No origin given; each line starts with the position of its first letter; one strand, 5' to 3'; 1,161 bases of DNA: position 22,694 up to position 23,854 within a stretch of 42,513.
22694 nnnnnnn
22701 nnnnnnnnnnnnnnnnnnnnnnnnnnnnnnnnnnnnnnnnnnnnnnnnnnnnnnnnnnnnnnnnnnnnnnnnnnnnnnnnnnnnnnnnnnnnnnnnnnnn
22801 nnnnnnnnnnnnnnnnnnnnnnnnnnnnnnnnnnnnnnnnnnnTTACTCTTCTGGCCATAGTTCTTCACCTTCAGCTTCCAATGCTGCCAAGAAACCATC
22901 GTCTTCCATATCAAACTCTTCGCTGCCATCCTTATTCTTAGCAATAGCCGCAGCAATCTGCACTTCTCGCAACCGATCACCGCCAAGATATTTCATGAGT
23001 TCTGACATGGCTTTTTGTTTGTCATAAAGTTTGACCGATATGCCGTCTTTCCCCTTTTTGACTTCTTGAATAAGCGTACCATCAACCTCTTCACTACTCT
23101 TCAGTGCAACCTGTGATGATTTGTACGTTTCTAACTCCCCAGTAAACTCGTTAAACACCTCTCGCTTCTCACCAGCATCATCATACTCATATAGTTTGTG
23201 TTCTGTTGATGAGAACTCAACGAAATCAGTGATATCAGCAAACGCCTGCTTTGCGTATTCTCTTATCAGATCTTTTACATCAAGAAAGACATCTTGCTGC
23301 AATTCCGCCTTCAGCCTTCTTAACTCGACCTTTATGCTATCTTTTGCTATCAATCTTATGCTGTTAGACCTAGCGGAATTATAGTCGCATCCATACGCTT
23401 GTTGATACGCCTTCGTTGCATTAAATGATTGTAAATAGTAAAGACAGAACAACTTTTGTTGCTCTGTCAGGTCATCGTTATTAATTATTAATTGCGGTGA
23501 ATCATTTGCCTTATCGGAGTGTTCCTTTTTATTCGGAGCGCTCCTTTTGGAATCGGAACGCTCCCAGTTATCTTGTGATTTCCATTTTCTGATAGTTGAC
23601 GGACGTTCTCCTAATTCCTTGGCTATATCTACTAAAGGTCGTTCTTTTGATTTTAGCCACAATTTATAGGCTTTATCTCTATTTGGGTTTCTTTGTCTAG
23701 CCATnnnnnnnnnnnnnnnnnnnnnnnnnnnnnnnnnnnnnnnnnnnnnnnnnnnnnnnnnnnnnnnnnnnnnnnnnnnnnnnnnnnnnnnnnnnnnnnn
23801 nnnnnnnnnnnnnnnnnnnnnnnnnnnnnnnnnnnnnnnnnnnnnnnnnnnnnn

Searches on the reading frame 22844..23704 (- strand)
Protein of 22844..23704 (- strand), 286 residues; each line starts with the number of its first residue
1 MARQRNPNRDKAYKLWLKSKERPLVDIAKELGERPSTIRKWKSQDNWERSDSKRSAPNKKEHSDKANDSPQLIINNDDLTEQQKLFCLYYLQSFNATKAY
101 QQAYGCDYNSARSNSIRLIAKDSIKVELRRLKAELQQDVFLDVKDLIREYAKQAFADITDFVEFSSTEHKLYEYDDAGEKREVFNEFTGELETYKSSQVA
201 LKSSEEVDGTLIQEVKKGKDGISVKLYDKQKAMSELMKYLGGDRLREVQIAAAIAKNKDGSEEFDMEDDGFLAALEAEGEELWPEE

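Call 48: search_protein_families(library=phrogs, max_evalue=0.001, proteins=[window:22844-23704:-])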
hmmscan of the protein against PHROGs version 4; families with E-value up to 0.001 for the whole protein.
window:22844-23704:- (286 aa): 7 families
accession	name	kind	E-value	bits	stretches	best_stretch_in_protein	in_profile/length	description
phrog_2606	-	head and packaging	2.6e-83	280.9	1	1-241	1-245/310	terminase small subunit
phrog_51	-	head and packaging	2.9e-35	123.3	1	24-263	24-237/261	terminase small subunit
phrog_1889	-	head and packaging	4.7e-17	63.4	1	1-65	1-66/276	terminase small subunit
phrog_509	-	head and packaging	4.9e-09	37.1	1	2-68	1-70/238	terminase small subunit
phrog_17390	-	unknown function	7.8e-06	26.6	1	79-138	3-61/69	-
phrog_5334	-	head and packaging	0.00054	21.2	1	80-144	18-82/162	terminase small subunit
phrog_4151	-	DNA, RNA and nucleotide metabolism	0.00057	20.7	1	5-78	6-77/154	DNA binding protein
